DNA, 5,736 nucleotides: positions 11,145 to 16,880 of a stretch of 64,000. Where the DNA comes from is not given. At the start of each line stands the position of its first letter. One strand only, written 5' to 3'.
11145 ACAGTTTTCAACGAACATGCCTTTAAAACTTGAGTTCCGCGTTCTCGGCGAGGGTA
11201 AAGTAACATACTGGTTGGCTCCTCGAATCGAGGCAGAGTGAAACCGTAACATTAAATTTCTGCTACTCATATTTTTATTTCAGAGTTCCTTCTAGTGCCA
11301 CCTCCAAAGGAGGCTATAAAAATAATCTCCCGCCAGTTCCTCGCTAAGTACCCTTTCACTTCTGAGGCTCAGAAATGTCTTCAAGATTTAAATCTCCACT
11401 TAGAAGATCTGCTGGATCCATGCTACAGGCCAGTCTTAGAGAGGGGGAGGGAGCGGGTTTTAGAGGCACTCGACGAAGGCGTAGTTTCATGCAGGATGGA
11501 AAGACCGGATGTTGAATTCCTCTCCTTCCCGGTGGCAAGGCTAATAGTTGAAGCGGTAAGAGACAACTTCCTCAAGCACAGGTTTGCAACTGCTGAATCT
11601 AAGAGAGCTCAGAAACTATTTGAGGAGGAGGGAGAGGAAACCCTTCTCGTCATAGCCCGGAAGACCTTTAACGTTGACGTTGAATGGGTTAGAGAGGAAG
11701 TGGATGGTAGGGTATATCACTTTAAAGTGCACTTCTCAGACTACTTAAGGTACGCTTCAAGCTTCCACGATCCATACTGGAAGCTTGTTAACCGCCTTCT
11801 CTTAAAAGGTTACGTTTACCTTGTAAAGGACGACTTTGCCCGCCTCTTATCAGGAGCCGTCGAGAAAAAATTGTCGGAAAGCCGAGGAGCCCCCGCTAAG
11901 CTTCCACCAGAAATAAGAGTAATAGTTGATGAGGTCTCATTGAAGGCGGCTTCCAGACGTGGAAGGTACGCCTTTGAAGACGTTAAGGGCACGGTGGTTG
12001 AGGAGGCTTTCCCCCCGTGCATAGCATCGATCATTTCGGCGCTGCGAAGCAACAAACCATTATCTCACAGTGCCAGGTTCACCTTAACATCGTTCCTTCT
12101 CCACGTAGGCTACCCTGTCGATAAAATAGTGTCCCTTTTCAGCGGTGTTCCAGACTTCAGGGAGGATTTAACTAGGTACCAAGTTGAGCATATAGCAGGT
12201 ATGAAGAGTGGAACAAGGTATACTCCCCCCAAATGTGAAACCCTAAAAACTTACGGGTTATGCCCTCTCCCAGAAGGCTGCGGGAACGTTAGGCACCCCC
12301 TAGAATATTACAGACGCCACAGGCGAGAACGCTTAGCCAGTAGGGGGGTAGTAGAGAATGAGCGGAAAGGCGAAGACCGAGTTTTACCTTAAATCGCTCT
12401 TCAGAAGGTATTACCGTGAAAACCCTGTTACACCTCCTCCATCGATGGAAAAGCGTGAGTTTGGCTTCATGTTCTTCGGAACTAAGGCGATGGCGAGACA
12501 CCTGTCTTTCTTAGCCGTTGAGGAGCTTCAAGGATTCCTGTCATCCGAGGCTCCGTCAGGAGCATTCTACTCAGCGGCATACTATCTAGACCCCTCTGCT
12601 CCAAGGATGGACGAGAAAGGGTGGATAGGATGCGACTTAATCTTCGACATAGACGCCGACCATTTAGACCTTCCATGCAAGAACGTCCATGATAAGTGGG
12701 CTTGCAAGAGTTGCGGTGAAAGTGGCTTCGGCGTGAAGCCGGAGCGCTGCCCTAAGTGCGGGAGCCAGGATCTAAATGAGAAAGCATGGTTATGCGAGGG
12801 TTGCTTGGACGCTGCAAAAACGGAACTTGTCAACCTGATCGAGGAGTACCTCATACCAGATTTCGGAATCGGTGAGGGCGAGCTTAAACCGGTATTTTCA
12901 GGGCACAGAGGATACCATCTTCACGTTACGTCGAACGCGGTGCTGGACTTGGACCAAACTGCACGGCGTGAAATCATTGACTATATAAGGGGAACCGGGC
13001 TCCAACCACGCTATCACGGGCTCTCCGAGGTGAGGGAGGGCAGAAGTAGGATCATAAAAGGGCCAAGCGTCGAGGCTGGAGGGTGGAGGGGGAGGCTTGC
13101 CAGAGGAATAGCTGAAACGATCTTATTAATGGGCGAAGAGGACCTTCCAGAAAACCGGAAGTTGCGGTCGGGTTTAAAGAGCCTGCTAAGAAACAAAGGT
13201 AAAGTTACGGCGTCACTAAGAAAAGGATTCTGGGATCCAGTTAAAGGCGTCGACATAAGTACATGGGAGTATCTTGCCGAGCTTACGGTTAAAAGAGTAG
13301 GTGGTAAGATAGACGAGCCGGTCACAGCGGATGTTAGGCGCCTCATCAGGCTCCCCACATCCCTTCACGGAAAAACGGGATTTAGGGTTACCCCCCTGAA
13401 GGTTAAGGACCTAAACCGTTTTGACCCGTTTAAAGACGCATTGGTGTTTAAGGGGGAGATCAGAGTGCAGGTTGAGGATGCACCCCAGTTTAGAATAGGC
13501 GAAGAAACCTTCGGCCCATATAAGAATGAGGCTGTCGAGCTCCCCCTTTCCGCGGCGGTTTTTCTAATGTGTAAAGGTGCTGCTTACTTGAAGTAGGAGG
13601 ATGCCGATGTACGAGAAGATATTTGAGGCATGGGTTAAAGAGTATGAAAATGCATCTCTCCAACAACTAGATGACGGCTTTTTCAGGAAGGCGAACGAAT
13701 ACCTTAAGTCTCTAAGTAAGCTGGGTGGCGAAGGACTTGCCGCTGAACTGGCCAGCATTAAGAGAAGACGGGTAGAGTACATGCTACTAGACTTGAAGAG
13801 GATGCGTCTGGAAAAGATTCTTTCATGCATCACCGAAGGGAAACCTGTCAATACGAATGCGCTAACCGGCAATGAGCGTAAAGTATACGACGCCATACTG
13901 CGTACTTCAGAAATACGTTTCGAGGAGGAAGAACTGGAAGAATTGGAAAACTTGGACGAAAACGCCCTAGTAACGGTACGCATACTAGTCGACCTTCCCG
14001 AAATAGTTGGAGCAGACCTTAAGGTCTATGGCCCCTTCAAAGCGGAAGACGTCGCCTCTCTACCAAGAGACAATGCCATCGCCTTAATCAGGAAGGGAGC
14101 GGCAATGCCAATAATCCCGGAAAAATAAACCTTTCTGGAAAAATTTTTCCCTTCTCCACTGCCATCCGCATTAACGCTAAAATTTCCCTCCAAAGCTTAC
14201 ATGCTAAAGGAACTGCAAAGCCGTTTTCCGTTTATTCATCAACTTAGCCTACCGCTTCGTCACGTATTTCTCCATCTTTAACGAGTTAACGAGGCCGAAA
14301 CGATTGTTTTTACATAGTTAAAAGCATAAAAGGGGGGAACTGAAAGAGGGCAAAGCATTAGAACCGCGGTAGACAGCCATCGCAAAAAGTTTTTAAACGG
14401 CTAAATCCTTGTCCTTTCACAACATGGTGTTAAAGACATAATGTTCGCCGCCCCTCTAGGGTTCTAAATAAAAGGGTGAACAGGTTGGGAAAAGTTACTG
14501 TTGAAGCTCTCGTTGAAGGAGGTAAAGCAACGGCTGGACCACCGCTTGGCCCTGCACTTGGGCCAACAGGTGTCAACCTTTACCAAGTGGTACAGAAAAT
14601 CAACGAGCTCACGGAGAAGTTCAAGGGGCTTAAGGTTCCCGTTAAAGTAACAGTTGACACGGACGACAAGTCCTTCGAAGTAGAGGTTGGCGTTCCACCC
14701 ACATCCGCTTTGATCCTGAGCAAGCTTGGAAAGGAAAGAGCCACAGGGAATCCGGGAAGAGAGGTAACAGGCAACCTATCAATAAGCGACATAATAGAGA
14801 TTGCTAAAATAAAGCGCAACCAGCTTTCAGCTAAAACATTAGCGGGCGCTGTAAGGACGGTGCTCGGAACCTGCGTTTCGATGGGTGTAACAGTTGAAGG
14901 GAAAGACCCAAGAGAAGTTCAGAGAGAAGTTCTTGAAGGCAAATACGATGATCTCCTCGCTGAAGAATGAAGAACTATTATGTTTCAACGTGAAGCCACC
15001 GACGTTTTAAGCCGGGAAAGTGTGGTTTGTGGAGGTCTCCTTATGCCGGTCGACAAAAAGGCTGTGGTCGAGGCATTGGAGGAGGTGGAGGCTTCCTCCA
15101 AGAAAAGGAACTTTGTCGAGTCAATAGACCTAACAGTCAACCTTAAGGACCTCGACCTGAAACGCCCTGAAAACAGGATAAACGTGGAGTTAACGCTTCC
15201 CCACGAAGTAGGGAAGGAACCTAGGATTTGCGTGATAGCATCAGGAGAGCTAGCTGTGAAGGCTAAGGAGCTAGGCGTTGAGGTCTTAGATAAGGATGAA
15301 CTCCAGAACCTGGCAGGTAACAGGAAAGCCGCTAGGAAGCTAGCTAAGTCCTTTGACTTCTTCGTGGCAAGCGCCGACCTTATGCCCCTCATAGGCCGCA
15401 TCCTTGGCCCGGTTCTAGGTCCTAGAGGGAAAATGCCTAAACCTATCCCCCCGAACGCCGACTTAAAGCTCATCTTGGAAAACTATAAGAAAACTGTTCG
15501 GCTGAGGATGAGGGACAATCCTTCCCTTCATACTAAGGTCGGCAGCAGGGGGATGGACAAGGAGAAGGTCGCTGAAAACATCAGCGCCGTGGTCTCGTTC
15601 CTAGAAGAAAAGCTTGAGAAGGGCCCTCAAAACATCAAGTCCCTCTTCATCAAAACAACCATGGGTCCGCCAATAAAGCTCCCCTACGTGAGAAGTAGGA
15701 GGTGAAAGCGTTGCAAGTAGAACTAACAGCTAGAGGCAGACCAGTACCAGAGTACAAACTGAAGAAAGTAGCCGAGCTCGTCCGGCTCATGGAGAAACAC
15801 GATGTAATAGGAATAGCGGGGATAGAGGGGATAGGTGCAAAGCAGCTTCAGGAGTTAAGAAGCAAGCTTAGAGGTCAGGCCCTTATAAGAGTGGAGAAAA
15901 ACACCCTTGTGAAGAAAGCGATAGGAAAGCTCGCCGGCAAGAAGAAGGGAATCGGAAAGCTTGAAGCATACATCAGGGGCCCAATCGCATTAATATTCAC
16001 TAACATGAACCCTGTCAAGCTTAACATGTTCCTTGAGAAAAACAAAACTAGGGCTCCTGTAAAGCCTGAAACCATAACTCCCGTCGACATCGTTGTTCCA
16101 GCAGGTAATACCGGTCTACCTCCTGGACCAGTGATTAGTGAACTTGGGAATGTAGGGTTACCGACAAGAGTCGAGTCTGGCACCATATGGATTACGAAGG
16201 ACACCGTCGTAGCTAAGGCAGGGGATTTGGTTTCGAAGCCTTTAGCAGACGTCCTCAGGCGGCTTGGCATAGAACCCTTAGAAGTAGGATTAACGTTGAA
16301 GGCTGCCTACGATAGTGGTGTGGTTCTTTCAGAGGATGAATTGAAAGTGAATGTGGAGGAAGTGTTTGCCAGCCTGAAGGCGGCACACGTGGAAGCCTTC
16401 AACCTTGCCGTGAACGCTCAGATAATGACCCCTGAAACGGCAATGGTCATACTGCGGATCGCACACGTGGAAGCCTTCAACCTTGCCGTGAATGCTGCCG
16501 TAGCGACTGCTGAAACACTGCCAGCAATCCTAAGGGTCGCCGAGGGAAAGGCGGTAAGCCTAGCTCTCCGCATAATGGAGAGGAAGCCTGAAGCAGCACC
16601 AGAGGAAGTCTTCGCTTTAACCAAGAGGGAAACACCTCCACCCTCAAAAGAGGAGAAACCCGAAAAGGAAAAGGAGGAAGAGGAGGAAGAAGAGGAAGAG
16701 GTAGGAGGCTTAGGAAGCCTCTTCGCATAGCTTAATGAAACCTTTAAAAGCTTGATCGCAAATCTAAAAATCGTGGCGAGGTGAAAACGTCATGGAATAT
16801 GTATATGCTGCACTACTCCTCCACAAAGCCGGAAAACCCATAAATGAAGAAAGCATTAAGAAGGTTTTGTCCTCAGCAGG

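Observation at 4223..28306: Every tRNA in the window is multi-intronic: 16 introns in 6 genes in a probable Asgard archaeon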

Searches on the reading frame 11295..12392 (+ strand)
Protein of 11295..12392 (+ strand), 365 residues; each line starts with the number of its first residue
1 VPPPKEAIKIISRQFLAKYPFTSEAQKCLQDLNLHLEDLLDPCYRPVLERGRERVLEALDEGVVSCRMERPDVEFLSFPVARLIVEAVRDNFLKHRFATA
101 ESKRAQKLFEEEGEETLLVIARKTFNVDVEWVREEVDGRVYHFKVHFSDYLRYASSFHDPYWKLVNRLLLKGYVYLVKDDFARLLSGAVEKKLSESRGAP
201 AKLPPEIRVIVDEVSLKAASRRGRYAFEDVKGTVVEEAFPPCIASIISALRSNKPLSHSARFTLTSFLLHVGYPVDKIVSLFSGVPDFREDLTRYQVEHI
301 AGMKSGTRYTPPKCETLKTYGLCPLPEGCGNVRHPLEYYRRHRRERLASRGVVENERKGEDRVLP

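Call 57: search_protein_families(library=pfam, proteins=[window:11295-12392:+], max_evalue=0.01)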
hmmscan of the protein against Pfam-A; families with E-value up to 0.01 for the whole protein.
window:11295-12392:+ (365 aa): 1 family
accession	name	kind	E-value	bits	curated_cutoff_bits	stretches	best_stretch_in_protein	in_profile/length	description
PF04104.19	DNA_primase_lrg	-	1.2e-33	117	22.4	1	143-340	3-221/266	Eukaryotic and archaeal DNA primase, large subunit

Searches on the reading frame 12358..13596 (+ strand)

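Call 57: search_protein_families(library=pfam, proteins=[window:12358-13596:+], max_evalue=0.01)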
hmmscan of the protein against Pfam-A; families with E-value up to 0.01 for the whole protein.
window:12358-13596:+ (412 aa): 1 family
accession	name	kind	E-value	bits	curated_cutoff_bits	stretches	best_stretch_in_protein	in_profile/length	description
PF01896.25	DNA_primase_S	-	4e-19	70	26.8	1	142-348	13-162/163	DNA primase small subunit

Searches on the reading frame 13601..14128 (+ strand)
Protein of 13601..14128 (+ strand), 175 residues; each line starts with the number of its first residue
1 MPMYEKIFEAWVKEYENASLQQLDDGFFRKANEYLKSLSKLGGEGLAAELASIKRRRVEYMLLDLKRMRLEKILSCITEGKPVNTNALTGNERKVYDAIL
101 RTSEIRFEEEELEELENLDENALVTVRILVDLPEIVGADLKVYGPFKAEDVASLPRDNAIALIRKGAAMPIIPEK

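Call 49: search_protein_families(library=pfam, proteins=[window:13601-14128:+])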
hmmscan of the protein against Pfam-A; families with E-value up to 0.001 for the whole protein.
window:13601-14128:+ (175 aa): 1 family
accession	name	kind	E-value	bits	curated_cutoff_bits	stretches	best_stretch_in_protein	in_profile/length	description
PF22090.1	Gins51_C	-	6.8e-19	67.8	27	1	125-169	2-46/48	Gins51, C-terminal domain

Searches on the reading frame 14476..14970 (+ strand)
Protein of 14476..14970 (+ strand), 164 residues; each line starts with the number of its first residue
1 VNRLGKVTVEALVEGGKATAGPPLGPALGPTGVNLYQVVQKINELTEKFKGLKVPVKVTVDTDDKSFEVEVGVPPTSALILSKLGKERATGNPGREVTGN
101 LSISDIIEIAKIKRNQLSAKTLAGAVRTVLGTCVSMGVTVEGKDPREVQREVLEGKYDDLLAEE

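Call 49: search_protein_families(library=pfam, proteins=[window:14476-14970:+])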
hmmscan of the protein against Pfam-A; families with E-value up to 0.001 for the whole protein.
window:14476-14970:+ (164 aa): 2 families
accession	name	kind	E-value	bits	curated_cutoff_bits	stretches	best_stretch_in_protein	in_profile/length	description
PF03946.19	Ribosomal_L11_N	-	1.6e-23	82.6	32.9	1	10-67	2-58/58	Ribosomal protein L11, N-terminal domain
PF00298.24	Ribosomal_L11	-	1e-22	80.8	21.4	1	73-140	2-69/69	Ribosomal protein L11, RNA binding domain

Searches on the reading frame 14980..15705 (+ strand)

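Call 49: search_protein_families(library=pfam, proteins=[window:14980-15705:+])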
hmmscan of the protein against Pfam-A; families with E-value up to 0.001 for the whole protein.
window:14980-15705:+ (241 aa): 1 family
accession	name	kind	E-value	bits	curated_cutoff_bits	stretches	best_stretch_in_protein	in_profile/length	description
PF00687.26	Ribosomal_L1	-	2.3e-60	204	32.2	1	40-230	4-198/198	Ribosomal protein L1p/L10e family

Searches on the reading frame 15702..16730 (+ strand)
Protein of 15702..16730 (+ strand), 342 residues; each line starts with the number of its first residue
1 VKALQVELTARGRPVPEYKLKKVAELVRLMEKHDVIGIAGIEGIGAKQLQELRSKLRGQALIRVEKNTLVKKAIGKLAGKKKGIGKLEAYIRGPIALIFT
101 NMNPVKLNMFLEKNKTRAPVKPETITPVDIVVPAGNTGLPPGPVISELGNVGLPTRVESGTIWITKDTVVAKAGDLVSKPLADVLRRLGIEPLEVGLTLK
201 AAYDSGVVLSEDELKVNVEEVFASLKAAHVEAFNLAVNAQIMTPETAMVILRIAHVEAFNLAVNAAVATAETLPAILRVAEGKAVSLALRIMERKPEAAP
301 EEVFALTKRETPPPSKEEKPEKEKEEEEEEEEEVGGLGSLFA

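Call 57: search_protein_families(library=pfam, proteins=[window:15702-16730:+], max_evalue=0.01)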
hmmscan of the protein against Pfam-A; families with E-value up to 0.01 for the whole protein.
window:15702-16730:+ (342 aa): 2 families
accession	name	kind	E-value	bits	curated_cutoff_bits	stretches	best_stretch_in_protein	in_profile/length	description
PF00466.25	Ribosomal_L10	-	1e-22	80.5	22.8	1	16-114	3-98/100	Ribosomal protein L10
PF17777.6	RL10P_insert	-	9.6e-16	57.9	29.1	1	124-190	5-71/71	Insertion domain in 60S ribosomal protein L10P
